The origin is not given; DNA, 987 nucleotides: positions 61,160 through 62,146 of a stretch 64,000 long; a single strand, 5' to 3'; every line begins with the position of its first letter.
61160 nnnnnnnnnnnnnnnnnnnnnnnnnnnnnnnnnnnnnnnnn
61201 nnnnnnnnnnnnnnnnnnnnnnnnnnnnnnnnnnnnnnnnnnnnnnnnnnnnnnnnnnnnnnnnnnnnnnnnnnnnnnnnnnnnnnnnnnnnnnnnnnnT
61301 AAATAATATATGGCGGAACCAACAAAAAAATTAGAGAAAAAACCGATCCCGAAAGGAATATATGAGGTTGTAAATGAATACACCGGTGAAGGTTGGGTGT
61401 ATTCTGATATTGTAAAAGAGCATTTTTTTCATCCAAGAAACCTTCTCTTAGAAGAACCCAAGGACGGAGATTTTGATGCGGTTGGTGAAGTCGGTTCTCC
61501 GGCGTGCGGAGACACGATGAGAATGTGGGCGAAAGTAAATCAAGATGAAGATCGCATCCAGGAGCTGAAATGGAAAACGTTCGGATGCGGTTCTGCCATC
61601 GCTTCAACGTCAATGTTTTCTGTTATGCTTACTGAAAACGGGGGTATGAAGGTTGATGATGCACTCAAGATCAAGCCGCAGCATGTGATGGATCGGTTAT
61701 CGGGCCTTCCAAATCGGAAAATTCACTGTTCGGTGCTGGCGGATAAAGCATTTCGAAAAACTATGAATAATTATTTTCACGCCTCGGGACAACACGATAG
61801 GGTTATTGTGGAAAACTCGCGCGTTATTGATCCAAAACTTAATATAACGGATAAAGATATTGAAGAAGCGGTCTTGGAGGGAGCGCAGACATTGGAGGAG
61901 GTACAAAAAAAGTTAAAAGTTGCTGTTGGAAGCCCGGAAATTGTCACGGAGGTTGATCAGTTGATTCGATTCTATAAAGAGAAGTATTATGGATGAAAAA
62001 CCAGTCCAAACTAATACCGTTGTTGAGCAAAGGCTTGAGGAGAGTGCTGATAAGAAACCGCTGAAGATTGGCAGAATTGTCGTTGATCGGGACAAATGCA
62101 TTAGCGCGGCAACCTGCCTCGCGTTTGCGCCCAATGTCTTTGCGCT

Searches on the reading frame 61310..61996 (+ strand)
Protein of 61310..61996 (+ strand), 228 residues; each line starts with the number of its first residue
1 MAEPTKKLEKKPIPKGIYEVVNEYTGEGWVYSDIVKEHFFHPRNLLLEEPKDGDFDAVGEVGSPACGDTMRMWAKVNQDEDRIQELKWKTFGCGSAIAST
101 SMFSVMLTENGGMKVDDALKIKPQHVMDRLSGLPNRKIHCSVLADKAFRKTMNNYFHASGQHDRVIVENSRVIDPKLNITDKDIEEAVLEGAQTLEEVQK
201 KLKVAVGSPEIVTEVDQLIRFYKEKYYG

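Call 11: search_protein_families(library=ncbifam, proteins=[window:61310-61996:+], max_evalue=0.001)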
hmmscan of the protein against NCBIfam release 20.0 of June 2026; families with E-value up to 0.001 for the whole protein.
window:61310-61996:+ (228 aa): 4 families
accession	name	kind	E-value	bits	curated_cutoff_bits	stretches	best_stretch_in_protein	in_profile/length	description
TIGR02000.1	NifU_proper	equivalog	1.6e-36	126.2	273.3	1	29-220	2-184/290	Fe-S cluster assembly protein NifU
TIGR03419.1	NifU_clost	equivalog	7.5e-34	116.7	187.9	1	31-157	1-118/121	Fe-S cluster assembly scaffold protein NifU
TIGR01999.1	iscU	equivalog_domain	1.3e-29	102.8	192.4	1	31-155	1-119/124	Fe-S cluster assembly scaffold IscU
TIGR01994.1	SUF_scaf_2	equivalog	5.1e-10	39.5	92.5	1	30-121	4-86/137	Fe-S cluster assembly sulfur transfer protein SufU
